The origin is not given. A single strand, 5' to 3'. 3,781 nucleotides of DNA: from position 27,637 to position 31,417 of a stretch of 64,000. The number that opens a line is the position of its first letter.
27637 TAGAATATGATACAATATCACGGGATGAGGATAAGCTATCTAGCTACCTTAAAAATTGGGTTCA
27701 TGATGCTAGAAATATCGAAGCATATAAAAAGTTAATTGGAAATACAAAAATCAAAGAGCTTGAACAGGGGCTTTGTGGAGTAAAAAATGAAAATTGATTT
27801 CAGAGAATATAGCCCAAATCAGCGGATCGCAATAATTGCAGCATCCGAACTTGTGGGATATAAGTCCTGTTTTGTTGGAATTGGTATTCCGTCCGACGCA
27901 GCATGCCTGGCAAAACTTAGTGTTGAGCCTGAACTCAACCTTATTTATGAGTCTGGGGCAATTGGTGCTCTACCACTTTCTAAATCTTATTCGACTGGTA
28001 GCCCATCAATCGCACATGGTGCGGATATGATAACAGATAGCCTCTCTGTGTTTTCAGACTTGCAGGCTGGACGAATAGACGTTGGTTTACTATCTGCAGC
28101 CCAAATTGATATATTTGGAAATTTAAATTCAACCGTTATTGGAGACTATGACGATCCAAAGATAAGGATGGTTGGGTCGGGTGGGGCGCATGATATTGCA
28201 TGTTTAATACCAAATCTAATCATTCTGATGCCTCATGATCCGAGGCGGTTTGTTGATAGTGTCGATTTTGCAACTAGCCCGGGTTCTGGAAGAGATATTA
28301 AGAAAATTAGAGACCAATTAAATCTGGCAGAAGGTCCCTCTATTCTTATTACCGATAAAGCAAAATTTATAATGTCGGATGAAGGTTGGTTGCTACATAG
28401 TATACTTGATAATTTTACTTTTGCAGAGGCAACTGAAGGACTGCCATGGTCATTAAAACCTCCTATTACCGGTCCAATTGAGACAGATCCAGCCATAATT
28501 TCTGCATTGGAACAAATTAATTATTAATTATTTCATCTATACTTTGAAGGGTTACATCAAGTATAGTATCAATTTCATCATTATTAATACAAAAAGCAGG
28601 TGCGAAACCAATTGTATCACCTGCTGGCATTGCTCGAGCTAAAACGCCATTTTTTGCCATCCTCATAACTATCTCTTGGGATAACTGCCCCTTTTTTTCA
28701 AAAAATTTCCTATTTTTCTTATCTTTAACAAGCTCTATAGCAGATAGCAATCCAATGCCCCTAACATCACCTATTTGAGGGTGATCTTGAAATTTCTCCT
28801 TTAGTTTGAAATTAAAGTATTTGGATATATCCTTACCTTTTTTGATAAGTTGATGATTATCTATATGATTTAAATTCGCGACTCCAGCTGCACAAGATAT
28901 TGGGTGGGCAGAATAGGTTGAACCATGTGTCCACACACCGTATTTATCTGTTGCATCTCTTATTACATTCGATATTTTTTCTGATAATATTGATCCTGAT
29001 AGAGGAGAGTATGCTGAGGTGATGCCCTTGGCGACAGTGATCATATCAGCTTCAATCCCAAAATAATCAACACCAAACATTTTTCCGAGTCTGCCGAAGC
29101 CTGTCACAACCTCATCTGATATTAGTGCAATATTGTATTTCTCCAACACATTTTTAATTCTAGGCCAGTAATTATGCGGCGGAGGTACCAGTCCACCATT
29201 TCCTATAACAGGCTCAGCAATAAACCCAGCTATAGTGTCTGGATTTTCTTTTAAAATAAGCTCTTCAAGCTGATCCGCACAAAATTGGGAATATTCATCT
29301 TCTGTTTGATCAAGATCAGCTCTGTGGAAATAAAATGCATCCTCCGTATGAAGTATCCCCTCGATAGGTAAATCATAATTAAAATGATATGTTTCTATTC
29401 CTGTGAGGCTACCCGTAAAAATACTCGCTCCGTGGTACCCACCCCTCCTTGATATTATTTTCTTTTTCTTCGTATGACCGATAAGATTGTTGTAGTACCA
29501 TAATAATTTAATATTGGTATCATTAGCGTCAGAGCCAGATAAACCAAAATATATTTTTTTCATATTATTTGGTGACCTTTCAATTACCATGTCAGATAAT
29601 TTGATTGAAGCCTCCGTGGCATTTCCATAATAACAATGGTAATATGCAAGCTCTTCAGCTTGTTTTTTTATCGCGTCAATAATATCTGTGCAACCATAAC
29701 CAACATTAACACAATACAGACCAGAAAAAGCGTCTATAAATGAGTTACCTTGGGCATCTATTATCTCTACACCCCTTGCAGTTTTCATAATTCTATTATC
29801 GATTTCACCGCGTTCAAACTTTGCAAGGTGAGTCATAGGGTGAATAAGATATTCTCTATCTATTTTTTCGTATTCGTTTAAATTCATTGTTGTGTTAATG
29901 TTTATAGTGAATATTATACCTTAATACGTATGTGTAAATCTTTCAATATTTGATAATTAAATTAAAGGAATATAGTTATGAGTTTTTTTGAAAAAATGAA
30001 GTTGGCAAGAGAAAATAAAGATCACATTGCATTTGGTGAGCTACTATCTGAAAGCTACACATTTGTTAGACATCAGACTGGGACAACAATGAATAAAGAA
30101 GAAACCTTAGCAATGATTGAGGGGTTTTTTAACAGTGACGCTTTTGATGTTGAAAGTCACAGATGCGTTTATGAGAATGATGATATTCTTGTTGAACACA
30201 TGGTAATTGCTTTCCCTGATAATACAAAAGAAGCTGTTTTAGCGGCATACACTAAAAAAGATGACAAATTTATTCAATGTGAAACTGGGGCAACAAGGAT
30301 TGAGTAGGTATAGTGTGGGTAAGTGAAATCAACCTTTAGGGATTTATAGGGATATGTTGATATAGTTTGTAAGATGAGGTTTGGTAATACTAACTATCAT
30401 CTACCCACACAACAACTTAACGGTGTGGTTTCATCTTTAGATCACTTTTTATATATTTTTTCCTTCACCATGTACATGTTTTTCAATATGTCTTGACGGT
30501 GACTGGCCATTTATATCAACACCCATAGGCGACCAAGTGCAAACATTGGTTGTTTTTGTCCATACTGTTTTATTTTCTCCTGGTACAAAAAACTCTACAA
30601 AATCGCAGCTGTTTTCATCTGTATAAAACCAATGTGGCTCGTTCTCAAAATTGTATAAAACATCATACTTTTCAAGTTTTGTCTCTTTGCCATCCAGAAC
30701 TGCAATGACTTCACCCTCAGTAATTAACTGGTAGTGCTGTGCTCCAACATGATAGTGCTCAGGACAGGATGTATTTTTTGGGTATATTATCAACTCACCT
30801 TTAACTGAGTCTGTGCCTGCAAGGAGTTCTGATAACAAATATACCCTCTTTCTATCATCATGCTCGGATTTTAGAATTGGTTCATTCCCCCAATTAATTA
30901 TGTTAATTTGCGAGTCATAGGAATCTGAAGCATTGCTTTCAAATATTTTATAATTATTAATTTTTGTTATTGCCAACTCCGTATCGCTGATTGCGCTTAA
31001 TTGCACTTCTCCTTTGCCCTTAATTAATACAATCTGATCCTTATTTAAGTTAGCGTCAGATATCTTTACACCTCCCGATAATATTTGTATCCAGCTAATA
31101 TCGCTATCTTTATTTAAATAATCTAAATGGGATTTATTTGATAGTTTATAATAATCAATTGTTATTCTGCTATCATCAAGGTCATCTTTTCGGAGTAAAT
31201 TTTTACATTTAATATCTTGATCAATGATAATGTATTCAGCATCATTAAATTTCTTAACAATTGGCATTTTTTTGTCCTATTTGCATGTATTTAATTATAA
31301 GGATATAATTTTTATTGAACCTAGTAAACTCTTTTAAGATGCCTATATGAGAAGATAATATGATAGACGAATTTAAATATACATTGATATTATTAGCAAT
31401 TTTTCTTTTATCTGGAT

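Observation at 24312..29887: Uncharacterised CoA-dependent catabolic cluster with three CoA-transferase polypeptides, an epimerase, a MenB/BadI-type crotonase and a convergent omega-transaminase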

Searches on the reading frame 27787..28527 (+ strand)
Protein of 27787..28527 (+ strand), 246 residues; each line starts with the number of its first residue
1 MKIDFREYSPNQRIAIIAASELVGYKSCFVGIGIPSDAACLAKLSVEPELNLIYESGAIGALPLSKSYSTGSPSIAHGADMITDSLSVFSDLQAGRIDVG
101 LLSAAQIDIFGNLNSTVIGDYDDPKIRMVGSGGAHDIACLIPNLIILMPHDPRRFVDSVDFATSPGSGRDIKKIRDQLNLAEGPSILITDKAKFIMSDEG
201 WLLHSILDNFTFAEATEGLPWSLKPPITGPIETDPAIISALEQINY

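Call 3: search_protein_families(library=pfam, proteins=[window:27787-28527:+])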
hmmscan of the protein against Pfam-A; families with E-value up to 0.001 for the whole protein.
window:27787-28527:+ (246 aa): 1 family
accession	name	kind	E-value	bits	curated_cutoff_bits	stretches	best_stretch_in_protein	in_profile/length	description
PF01144.29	CoA_trans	-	7.6e-18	65.1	23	1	26-168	16-174/217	Coenzyme A transferase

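Call 4: search_protein_families(library=ncbifam, proteins=[window:27787-28527:+])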
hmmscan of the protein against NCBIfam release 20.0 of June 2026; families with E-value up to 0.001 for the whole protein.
window:27787-28527:+ (246 aa): 1 family
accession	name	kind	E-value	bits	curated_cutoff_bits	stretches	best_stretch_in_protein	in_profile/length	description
TIGR02428.1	pcaJ_scoB_fam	subfamily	6.8e-08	32.1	243.55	1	11-153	3-146/207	3-oxoacid CoA-transferase subunit B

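Call 8: search_solved_structures(query=window:27787-28527:+, max_evalue=0.001)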
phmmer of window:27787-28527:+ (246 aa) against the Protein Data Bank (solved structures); distinct sequences matched with E-value up to 0.001: 12.
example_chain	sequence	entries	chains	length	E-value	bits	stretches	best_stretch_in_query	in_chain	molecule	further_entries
1poi_B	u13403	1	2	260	1.9e-25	92.9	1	4-194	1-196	GLUTACONATE COENZYME A-TRANSFERASE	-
5n02_D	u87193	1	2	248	4.9e-07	32.6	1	41-176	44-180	Glutaconate CoA-transferase family, subunit B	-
5n00_B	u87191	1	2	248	5.1e-07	32.6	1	78-176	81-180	Glutaconate CoA-transferase family, subunit B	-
5n01_D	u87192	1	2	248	5.1e-07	32.6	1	42-176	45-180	Glutaconate CoA-transferase family, subunit B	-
5n03_D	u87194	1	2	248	7.2e-07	32.1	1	85-176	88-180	Glutaconate CoA-transferase family, subunit B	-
5mzw_D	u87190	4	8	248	9.2e-07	31.7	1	86-176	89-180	Glutaconate CoA-transferase family, subunit B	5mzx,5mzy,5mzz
9ctd_C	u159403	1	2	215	3.9e-06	29.7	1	9-209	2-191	3-oxoacid CoA-transferase, B subunit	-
9csc_B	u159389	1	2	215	5.9e-06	29.1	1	9-209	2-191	3-oxoacid CoA-transferase, B subunit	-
9cq2_B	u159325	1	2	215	1.1e-05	28.2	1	9-210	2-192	3-oxoacid CoA-transferase, B subunit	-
9cry_B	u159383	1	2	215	1.4e-05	27.9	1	9-209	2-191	3-oxoacid CoA-transferase, B subunit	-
8k9h_A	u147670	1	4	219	0.0001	25.1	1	70-207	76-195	Butyrate-acetoacetate CoA-transferase subunit B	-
5dbn_B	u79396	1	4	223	0.00038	23.2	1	11-152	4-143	Acetate CoA-transferase subunit beta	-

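Call 9: search_solved_structures(query=window:27787-28527:+, max_evalue=0.00001, show_alignments=2)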
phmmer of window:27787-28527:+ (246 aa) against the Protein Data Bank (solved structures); distinct sequences matched with E-value up to 0.00001: 8.
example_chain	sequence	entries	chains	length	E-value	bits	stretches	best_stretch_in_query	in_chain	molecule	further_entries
1poi_B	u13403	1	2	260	1.9e-25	92.9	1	4-194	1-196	GLUTACONATE COENZYME A-TRANSFERASE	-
5n02_D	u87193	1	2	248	4.9e-07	32.6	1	41-176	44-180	Glutaconate CoA-transferase family, subunit B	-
5n00_B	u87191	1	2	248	5.1e-07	32.6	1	78-176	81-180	Glutaconate CoA-transferase family, subunit B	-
5n01_D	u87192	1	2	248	5.1e-07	32.6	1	42-176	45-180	Glutaconate CoA-transferase family, subunit B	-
5n03_D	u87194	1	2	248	7.2e-07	32.1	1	85-176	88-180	Glutaconate CoA-transferase family, subunit B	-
5mzw_D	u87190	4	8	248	9.2e-07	31.7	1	86-176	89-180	Glutaconate CoA-transferase family, subunit B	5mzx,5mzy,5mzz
9ctd_C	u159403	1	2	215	3.9e-06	29.7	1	9-209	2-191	3-oxoacid CoA-transferase, B subunit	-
9csc_B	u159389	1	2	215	5.9e-06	29.1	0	9-209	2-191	3-oxoacid CoA-transferase, B subunit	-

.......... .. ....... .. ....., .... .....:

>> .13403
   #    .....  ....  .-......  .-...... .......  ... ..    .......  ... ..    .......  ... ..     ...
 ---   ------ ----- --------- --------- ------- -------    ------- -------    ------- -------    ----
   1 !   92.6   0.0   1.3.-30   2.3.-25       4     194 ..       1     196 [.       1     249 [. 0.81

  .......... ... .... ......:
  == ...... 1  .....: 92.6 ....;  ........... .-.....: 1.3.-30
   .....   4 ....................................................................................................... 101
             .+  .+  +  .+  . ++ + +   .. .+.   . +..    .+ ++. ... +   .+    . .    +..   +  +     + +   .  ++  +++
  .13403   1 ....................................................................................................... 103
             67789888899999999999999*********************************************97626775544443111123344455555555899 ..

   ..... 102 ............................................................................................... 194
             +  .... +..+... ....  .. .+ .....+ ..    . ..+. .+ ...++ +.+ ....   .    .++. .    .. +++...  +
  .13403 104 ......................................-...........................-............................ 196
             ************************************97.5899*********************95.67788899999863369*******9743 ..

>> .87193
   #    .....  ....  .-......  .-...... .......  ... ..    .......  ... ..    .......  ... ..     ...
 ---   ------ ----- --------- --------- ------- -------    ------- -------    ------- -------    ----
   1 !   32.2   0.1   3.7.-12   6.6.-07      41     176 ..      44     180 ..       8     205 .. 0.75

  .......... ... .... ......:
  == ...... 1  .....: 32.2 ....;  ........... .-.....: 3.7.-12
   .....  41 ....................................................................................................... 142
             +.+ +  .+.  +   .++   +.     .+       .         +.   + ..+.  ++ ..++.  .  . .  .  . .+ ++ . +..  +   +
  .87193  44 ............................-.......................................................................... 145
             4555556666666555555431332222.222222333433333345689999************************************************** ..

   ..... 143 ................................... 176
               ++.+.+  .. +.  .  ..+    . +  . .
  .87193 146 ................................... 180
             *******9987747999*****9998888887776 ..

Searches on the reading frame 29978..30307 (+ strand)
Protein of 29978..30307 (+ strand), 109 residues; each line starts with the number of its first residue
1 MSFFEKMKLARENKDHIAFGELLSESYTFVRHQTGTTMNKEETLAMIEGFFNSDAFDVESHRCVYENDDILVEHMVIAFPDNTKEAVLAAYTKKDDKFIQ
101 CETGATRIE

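Call 25: search_protein_families(library=pfam, proteins=[window:29978-30307:+], max_evalue=0.001)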
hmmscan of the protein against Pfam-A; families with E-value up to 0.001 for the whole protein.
window:29978-30307:+ (109 aa): 2 families
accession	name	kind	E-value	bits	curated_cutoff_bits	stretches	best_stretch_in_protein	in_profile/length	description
PF12680.13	SnoaL_2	-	2.3e-05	25.4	27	1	12-91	9-92/102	SnoaL-like domain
PF14534.12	DUF4440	-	0.0002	22.2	25.2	1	12-73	13-73/107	Domain of unknown function (DUF4440)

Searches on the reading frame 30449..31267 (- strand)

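Call 25: search_protein_families(library=pfam, proteins=[window:30449-31267:-], max_evalue=0.001)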
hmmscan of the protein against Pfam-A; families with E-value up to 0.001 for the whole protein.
window:30449-31267:- (272 aa): 1 family
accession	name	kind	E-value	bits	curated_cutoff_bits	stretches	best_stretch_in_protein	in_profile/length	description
PF07883.17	Cupin_2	-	2.3e-07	30.9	27.2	1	160-219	3-61/70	Cupin domain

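Call 67: search_protein_families(library=ncbifam, proteins=[window:30449-31267:-], max_evalue=1e-10)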
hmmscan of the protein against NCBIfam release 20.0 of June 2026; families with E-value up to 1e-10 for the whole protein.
window:30449-31267:- (272 aa): 0 families
